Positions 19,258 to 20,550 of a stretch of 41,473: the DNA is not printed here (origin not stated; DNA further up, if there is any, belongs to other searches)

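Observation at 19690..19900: Helically phased TCGCGAC iterons plus a purine-only tract inside the initiator-like gene: a lambda-ori-like arrangement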

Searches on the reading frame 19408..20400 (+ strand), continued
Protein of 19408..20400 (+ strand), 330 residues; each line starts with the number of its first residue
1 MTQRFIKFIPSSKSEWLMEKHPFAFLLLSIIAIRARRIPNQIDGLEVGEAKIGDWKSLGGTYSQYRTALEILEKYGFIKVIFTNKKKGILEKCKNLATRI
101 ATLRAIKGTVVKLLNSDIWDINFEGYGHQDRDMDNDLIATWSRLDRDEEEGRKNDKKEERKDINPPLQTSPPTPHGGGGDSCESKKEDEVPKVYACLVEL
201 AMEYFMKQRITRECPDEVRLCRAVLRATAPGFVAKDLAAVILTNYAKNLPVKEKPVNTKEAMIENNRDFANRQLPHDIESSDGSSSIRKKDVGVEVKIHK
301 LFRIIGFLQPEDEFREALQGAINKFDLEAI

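Call 59: search_protein_families(library=pfam, alignment_id=A2, max_evalue=0.001)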
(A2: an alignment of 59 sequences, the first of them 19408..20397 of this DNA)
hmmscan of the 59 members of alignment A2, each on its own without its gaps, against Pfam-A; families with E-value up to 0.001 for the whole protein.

A. member 1, window:19408-20397:+ (330 aa): 0 families

B. families by the number of members that match (of 59 scanned): 1 family
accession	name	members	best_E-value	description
PF02119.21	FlgI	1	0.00062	Flagellar P-ring protein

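Call 60: find_encoding_contigs(protein=P0013, flank=6000, max_places=2)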
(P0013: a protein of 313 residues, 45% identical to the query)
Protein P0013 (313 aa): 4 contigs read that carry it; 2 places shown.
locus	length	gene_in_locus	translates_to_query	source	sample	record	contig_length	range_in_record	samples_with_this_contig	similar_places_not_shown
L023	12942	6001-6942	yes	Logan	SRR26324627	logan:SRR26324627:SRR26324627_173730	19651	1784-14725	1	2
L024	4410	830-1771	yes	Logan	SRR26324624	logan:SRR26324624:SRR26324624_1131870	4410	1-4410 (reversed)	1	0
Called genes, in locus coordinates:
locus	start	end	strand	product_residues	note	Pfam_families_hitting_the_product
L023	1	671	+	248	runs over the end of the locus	-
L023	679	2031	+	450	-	-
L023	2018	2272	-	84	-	-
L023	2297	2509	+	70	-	PF20106:DUF6496 (weak)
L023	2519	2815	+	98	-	-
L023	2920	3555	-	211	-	PF04404:ERF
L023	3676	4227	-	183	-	-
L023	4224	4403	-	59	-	-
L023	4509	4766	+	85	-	-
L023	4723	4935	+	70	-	-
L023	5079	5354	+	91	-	-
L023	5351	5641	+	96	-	-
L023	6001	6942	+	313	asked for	-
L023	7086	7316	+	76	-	-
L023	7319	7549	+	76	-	-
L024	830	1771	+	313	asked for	-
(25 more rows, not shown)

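Call 61: find_encoding_contigs(protein=P0003, flank=10000, max_places=2)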
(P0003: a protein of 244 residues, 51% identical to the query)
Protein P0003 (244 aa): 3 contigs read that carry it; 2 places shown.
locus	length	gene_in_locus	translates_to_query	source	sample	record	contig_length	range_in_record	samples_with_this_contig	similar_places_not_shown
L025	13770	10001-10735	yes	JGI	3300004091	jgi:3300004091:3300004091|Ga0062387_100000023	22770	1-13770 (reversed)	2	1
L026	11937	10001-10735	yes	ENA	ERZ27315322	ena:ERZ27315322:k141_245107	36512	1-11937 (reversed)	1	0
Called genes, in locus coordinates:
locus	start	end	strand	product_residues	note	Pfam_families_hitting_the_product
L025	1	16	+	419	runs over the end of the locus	-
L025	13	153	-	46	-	-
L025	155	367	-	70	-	-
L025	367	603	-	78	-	-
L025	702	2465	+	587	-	-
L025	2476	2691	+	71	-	-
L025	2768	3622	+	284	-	-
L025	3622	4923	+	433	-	-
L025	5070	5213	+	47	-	PF20106:DUF6496 (weak)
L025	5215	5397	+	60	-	-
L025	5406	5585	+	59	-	-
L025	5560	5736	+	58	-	-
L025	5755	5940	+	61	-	-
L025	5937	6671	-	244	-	PF03837:RecT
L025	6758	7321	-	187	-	-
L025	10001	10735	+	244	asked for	-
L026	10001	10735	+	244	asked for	-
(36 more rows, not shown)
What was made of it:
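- A Toprim+DnaB_C primase-helicase follows in the closest homologue (call 61).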

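Call 62: list_cluster_members(proteins=[P0009, P0013, P0003])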
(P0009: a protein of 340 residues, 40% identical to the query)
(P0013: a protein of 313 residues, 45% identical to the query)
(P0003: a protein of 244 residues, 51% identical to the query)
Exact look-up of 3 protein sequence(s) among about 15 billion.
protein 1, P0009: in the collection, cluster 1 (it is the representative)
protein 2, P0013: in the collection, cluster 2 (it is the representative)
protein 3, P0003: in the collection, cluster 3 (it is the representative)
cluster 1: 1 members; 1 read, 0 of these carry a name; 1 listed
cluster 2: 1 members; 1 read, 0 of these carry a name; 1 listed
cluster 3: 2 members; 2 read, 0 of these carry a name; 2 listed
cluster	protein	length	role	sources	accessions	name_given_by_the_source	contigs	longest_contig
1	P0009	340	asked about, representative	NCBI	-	-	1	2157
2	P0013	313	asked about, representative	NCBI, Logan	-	-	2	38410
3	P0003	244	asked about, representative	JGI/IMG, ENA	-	-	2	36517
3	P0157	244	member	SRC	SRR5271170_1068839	-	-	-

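Call 83: search_protein_families(library=padloc, proteins=[window:19408-20397:+], max_evalue=0.01)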
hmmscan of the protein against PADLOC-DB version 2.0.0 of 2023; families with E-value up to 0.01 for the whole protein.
window:19408-20397:+ (330 aa): 0 families
